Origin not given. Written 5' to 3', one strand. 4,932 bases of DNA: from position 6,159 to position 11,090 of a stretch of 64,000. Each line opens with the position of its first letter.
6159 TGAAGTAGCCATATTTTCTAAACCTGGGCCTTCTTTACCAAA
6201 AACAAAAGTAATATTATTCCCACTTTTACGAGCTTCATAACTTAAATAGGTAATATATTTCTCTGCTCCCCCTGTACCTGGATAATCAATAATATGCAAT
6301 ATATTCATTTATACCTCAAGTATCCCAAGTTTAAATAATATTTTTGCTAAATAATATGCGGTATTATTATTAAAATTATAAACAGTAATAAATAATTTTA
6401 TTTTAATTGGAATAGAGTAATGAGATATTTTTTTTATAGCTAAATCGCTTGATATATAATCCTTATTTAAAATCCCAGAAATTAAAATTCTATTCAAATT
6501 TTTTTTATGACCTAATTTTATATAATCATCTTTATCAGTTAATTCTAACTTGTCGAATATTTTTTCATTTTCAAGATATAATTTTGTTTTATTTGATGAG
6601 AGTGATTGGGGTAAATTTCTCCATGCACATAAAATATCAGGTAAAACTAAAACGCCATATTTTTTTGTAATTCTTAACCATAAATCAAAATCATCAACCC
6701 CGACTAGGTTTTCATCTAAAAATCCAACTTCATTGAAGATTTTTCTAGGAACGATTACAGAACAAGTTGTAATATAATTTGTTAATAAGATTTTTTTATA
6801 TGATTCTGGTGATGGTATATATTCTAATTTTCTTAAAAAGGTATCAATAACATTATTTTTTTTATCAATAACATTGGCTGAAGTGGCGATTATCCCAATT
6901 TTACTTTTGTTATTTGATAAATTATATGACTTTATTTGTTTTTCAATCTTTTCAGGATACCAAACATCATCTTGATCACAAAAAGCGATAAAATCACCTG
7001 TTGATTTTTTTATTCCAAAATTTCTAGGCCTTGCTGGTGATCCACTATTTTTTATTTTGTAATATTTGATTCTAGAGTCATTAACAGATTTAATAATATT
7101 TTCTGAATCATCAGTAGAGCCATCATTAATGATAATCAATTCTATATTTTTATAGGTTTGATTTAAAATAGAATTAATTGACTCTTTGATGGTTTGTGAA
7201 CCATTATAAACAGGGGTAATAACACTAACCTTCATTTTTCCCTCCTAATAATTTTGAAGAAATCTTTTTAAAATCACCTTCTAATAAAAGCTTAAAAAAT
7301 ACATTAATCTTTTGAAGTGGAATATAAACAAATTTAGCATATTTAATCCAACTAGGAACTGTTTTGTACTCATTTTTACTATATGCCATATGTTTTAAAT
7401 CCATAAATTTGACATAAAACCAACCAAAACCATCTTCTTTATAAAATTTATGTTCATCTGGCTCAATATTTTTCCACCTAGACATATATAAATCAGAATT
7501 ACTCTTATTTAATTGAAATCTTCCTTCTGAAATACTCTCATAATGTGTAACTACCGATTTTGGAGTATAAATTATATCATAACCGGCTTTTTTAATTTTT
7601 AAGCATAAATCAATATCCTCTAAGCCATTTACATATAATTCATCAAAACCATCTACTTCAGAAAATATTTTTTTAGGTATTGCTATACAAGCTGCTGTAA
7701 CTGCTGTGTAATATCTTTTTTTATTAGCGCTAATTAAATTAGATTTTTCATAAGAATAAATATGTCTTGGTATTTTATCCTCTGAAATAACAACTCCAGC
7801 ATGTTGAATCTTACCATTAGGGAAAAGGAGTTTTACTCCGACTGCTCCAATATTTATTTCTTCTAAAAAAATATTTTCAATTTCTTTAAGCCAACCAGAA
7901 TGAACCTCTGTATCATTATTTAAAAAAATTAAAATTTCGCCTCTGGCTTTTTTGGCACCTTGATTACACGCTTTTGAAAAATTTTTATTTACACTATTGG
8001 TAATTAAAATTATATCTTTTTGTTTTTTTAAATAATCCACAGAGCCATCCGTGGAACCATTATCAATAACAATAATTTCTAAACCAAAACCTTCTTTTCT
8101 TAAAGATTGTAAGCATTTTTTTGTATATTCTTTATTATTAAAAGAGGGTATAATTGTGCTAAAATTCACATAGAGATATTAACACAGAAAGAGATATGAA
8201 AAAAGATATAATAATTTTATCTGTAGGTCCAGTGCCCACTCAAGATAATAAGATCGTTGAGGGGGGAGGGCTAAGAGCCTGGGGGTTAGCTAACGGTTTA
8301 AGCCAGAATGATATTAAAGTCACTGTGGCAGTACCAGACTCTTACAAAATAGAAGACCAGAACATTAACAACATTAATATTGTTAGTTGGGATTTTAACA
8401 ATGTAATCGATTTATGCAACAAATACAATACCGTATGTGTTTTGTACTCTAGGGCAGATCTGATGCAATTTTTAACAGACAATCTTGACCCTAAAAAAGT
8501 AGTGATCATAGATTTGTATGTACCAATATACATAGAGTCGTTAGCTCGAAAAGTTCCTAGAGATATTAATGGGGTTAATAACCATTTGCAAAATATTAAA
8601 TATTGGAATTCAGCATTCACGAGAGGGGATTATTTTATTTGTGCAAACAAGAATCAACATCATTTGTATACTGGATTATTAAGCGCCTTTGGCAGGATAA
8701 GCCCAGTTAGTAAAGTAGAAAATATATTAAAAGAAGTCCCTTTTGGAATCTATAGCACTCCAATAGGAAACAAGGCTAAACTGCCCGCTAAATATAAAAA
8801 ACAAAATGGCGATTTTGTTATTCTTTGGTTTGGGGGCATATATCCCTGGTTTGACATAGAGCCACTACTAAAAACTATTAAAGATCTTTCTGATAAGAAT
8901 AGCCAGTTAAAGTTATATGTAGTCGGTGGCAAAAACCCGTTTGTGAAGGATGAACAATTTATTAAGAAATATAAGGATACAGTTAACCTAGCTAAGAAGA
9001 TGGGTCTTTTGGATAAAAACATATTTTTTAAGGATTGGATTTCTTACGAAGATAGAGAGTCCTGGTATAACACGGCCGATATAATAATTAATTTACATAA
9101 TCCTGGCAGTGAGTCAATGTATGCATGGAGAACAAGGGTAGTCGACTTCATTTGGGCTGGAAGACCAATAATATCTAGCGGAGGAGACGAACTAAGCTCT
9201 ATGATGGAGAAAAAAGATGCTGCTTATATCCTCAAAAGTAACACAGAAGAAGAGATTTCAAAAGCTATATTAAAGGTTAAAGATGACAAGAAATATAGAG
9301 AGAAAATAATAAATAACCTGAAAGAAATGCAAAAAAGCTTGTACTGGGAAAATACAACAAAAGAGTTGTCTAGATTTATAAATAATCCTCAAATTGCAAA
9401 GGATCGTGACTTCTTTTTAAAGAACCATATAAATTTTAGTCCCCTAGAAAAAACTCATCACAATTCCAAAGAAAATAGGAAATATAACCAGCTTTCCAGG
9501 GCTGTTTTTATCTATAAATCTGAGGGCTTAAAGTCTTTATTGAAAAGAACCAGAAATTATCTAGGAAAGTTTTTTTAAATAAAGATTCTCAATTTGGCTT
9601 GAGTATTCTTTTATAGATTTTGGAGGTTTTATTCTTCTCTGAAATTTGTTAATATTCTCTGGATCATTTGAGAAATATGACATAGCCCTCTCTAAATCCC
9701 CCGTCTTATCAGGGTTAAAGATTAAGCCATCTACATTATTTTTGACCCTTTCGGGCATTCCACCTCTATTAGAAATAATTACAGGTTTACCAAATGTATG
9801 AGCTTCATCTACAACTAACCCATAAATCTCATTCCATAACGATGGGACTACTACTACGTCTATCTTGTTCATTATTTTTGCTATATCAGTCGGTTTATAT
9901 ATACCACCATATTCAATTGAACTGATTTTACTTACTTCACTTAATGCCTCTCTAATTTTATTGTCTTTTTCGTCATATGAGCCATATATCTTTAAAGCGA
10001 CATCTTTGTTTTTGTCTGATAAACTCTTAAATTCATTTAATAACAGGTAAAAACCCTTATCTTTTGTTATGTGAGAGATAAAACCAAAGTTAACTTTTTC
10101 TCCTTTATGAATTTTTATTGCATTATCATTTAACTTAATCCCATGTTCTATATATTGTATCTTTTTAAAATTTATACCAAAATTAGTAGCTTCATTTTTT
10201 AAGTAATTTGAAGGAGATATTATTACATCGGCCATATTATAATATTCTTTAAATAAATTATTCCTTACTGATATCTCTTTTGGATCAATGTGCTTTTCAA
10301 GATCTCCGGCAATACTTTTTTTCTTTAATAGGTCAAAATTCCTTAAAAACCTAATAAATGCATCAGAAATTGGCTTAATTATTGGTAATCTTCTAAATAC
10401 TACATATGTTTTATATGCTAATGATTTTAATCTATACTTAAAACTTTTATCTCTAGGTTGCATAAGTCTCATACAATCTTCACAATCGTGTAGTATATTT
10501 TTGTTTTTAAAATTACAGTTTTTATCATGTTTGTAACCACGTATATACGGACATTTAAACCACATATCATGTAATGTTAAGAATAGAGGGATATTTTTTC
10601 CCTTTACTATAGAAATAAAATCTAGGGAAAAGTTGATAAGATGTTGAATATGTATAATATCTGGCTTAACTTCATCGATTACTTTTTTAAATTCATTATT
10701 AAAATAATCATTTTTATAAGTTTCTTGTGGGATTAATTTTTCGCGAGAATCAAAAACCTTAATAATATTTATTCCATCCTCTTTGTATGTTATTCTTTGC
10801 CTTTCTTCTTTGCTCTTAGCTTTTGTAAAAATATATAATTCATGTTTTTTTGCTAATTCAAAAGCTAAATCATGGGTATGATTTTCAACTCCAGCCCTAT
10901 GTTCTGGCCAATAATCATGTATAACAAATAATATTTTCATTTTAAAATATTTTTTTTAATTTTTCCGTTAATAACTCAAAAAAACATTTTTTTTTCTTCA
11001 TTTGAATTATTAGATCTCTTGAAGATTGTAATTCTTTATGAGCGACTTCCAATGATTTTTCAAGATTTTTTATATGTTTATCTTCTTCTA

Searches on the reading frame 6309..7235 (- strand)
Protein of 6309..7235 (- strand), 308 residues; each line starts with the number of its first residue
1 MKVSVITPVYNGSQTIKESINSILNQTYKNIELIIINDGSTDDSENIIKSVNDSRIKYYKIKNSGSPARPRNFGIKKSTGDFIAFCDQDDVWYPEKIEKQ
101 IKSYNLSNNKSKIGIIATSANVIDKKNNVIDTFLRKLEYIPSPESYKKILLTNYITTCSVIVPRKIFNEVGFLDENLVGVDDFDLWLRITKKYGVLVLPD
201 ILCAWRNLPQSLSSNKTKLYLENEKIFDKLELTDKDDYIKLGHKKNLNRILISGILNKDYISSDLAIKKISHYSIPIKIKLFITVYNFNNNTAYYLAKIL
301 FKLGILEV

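Call 23: search_protein_families(library=pfam, proteins=[window:6309-7235:-], max_evalue=0.001)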
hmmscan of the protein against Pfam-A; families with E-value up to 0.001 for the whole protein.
window:6309-7235:- (308 aa): 3 families
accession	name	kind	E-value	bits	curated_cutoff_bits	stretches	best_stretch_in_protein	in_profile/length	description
PF00535.33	Glycos_transf_2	-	8.4e-32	110.9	23.3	1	4-125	1-124/168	Glycosyl transferase family 2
PF10111.15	Glyco_tranf_2_2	-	2.8e-27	96.4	27.3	1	4-199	1-210/276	Glycosyltransferase like family 2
PF13641.12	Glyco_tranf_2_3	-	6.3e-09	36.6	27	1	3-191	3-196/230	Glycosyltransferase like family 2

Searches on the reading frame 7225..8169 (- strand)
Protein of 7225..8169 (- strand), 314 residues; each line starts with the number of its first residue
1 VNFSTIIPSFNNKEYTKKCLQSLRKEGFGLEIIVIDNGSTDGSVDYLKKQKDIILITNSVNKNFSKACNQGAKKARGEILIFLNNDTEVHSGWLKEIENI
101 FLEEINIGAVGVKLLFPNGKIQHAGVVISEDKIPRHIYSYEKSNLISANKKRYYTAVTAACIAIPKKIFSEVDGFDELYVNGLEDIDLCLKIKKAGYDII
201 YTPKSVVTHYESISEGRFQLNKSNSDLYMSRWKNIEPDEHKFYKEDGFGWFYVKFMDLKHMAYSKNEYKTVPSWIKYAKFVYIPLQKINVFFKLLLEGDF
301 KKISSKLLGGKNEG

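Call 23: search_protein_families(library=pfam, proteins=[window:7225-8169:-], max_evalue=0.001)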
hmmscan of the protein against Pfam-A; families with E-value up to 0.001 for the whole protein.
window:7225-8169:- (314 aa): 6 families
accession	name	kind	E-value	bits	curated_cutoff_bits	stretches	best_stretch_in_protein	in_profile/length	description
PF00535.33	Glycos_transf_2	-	5.4e-25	88.7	23.3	1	4-103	1-105/168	Glycosyl transferase family 2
PF13641.12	Glyco_tranf_2_3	-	1.9e-11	44.9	27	1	3-212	3-214/230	Glycosyltransferase like family 2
PF10111.15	Glyco_tranf_2_2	-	7e-10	39.3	27.3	1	6-199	3-206/276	Glycosyltransferase like family 2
PF13712.12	Glyco_tranf_2_5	-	6.4e-08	33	27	1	52-200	31-178/210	Glycosyltransferase like family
PF02709.20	Glyco_transf_7C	-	8.9e-05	22.5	23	1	151-209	13-71/78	N-terminal domain of galactosyltransferase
PF13704.12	Glyco_tranf_2_4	-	0.00038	21.3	27.5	0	17-61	8-51/98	Glycosyl transferase family 2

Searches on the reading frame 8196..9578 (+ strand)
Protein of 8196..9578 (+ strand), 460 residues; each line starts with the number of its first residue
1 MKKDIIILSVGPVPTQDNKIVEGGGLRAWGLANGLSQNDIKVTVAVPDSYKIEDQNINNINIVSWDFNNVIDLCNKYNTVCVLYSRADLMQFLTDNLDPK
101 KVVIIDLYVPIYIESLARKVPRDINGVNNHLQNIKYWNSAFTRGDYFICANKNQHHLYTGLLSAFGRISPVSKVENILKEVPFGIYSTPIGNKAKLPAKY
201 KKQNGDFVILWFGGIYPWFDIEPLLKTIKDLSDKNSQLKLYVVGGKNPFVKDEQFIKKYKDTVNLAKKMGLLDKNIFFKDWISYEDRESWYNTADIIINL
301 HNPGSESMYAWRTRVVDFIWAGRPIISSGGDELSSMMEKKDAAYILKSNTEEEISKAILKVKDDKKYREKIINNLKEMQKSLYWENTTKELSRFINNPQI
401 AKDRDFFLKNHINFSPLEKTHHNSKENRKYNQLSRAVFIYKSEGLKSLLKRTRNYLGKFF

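Call 23: search_protein_families(library=pfam, proteins=[window:8196-9578:+], max_evalue=0.001)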
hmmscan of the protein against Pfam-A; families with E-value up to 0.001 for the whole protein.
window:8196-9578:+ (460 aa): 3 families
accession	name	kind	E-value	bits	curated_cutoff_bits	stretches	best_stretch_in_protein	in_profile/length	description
PF00534.26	Glycos_transf_1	-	9e-11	42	26.4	1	193-377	2-171/172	Glycosyl transferases group 1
PF13692.12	Glyco_trans_1_4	-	2.4e-08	34.8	27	1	207-362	2-140/142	Glycosyl transferases group 1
PF13524.12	Glyco_trans_1_2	-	3.1e-05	24.4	25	1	236-378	13-128/144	Glycosyl transferase-like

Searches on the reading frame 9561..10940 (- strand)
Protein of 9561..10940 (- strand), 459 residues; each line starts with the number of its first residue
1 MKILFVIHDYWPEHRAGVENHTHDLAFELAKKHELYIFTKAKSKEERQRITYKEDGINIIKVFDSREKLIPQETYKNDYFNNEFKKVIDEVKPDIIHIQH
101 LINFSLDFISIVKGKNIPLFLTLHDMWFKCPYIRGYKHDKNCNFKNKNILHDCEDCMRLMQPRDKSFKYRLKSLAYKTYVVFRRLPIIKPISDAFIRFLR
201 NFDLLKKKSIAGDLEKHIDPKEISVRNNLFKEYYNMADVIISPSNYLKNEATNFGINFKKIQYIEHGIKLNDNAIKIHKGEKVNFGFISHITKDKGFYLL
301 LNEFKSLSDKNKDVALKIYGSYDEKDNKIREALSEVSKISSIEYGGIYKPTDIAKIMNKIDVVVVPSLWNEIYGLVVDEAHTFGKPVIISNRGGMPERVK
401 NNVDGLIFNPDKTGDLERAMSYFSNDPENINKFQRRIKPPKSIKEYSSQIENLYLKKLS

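Call 23: search_protein_families(library=pfam, proteins=[window:9561-10940:-], max_evalue=0.001)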
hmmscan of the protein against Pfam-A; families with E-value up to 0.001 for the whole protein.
window:9561-10940:- (459 aa): 6 families
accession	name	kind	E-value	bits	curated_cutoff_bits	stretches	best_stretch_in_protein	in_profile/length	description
PF00534.26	Glycos_transf_1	-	2e-26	93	26.4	1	278-436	11-168/172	Glycosyl transferases group 1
PF13692.12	Glyco_trans_1_4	-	6e-22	78.9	27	1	284-423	3-139/142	Glycosyl transferases group 1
PF13439.12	Glyco_transf_4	-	1.4e-21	77.7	28.5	2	17-133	3-111/170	Glycosyltransferase Family 4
PF20706.3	GT4-conflict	-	5.4e-08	32.6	26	1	295-405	212-326/385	Family 4 Glycosyltransferase in conflict systems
PF13579.12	Glyco_trans_4_4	-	3.3e-05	24.7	29.7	0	17-129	2-107/158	Glycosyl transferase 4-like domain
PF13477.12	Glyco_trans_4_2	-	0.00023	21.8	23.4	0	19-129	10-113/139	Glycosyl transferase 4-like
